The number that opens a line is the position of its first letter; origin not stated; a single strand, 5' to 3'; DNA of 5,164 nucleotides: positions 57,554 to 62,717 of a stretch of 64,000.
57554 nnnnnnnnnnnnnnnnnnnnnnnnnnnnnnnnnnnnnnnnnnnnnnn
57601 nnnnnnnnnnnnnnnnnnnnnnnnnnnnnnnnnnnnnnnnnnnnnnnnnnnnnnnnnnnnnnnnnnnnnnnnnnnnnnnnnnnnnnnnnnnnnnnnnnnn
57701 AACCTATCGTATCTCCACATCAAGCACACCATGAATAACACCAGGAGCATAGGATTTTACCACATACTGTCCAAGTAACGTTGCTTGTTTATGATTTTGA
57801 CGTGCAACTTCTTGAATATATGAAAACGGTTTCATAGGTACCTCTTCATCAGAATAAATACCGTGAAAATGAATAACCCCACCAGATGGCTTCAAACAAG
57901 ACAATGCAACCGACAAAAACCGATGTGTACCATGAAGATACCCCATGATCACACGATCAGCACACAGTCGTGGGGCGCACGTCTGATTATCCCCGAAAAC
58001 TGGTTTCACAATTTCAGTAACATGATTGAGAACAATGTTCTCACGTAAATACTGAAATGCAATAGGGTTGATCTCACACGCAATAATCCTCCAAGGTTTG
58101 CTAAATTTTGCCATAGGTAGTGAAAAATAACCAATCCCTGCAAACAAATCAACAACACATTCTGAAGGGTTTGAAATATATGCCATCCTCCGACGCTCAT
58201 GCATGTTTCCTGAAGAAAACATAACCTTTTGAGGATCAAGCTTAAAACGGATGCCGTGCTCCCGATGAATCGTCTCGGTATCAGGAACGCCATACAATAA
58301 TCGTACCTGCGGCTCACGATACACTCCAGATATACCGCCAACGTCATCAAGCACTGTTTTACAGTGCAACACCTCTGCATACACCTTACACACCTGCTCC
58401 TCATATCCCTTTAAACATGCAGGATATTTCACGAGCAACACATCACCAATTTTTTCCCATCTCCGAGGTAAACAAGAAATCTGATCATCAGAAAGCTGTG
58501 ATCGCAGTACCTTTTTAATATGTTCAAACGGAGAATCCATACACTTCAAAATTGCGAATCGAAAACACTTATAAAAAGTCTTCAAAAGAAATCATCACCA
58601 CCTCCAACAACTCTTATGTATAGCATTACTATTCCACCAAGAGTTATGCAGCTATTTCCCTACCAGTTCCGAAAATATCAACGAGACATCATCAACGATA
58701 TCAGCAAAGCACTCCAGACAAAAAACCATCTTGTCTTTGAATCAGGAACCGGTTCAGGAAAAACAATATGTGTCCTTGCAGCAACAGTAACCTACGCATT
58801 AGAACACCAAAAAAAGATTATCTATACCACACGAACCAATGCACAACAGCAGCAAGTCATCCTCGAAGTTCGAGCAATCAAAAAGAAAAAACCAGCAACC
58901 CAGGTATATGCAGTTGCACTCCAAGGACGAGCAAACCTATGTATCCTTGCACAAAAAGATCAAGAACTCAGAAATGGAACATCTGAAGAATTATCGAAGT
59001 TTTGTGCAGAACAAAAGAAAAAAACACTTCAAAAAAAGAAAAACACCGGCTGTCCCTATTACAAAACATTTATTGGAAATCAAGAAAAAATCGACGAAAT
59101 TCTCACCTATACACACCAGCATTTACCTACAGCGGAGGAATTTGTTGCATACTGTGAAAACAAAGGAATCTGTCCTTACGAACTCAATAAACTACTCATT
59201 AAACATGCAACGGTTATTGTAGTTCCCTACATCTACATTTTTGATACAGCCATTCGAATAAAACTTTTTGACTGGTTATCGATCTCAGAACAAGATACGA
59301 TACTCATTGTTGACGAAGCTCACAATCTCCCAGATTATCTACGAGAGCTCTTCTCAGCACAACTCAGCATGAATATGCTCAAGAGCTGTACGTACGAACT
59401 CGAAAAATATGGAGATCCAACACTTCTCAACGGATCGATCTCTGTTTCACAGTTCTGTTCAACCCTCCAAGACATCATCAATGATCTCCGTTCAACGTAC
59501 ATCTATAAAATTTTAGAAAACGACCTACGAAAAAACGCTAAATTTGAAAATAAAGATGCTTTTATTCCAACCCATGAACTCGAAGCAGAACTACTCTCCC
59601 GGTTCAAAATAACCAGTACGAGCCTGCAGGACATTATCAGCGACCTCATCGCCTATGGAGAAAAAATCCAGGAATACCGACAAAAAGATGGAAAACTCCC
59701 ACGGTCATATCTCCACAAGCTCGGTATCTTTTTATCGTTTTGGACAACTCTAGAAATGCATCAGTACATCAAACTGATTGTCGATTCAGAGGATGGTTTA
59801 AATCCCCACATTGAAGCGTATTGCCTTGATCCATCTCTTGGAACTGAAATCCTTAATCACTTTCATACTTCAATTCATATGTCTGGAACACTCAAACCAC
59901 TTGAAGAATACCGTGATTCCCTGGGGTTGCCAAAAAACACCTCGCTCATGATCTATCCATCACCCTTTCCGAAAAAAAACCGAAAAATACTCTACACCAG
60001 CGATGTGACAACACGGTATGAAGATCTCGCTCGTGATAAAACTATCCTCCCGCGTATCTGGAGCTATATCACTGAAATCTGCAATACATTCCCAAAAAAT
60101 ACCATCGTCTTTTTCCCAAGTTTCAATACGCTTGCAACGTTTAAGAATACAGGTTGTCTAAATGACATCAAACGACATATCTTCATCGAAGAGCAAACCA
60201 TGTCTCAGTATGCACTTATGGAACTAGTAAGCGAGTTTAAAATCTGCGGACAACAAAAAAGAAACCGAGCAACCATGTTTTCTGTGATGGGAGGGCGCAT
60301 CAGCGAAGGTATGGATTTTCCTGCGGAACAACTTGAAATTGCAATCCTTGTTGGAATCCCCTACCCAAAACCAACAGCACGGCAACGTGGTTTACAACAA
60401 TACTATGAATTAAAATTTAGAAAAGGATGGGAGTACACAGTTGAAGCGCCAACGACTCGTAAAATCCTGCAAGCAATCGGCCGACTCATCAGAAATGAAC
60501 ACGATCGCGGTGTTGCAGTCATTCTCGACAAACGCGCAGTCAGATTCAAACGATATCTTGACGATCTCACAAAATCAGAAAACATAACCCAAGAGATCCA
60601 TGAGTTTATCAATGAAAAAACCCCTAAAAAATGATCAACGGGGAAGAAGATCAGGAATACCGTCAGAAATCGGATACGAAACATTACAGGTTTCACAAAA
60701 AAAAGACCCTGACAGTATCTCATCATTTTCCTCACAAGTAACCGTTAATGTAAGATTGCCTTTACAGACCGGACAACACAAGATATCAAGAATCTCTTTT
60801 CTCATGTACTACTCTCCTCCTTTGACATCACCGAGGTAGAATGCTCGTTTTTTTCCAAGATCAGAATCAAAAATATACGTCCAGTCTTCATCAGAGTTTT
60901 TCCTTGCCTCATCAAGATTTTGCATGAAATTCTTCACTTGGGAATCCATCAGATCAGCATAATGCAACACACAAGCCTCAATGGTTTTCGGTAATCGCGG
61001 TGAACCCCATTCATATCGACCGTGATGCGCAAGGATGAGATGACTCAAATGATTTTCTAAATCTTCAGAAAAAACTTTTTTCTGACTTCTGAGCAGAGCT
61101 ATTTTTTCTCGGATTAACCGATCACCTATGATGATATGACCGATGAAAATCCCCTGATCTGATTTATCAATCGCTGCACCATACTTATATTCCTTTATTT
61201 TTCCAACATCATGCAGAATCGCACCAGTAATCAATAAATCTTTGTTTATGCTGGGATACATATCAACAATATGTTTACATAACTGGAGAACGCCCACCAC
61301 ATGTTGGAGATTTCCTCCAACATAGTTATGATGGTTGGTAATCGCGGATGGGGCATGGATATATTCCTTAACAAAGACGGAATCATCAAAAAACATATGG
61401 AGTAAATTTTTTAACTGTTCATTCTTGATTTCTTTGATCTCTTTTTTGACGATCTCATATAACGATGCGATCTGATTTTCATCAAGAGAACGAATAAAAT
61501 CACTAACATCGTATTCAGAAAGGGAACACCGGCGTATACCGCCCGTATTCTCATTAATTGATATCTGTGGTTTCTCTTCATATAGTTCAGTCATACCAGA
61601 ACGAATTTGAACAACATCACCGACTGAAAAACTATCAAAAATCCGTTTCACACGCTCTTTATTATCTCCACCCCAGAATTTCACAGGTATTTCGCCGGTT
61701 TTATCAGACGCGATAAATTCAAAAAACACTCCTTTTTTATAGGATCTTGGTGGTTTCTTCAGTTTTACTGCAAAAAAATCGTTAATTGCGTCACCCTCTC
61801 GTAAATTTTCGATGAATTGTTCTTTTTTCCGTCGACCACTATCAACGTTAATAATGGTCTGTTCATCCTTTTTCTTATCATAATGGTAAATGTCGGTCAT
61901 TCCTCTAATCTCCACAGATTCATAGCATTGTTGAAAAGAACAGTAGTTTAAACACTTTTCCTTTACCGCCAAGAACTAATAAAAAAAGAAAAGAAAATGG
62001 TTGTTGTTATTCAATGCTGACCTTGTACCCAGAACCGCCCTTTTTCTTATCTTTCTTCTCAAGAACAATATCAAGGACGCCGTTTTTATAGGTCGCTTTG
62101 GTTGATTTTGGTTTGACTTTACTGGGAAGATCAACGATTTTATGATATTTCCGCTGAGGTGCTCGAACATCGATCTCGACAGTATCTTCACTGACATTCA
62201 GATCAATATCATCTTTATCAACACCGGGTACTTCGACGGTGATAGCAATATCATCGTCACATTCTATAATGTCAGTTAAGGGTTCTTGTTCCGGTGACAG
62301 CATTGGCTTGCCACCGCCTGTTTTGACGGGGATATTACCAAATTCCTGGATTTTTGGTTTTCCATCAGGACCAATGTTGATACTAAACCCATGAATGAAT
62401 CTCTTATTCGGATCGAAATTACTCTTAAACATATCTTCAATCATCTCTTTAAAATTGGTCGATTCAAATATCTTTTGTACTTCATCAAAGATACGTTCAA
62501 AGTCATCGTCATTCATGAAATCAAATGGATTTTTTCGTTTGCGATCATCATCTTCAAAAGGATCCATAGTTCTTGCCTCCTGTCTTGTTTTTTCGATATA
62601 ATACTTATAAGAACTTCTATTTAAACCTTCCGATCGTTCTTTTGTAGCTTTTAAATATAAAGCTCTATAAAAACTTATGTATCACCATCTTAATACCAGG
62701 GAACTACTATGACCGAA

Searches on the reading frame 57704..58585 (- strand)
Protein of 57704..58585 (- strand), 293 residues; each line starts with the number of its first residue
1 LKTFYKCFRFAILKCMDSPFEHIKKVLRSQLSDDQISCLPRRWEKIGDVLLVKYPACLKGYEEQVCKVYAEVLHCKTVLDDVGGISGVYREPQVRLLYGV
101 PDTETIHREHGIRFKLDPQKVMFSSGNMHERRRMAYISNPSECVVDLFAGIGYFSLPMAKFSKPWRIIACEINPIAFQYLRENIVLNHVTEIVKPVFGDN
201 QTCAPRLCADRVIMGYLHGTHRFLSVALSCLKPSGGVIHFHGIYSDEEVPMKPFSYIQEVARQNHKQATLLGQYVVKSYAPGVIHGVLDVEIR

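Call 93: search_protein_families(library=pfam, proteins=[window:57704-58585:-], max_evalue=0.0001)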
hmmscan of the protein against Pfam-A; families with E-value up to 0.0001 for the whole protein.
window:57704-58585:- (293 aa): 2 families
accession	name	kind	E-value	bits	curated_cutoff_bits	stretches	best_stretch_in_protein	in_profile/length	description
PF02475.24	TRM5-TYW2_MTfase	-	1.9e-55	187.8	28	1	105-265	1-160/164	TRM5/TYW2 methyltransferase domain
PF25133.1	TYW2_N_2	-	4.2e-20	72.1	27.7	1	23-100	1-77/79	TYW2 N-terminal domain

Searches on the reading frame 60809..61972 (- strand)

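Call 93: search_protein_families(library=pfam, proteins=[window:60809-61972:-], max_evalue=0.0001)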
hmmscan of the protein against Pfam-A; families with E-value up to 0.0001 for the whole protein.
window:60809-61972:- (387 aa): 2 families
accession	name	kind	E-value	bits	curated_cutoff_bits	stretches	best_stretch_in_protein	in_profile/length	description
PF01966.28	HD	-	6.5e-16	59.1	22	1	222-342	2-113/116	HD domain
PF01336.31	tRNA_anti-codon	-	1.8e-06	28.3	27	1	78-141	12-71/75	OB-fold nucleic acid binding domain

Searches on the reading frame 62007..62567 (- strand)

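Call 115: search_protein_families(library=pfam, proteins=[window:62007-62567:-], max_evalue=0.0001)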
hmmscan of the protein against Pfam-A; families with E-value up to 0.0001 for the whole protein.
window:62007-62567:- (186 aa): 3 families
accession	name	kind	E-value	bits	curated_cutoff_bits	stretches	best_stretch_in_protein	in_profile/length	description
PF00011.27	HSP20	-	1.6e-09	38.2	20.8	1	99-185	1-101/102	Hsp20/alpha crystallin family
PF17886.7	ArsA_HSP20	-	1.1e-07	31.8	22.5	1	104-168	1-62/63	HSP20-like domain found in ArsA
PF04969.22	CS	-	5.7e-06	27.7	21.3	1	103-171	8-78/78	CS domain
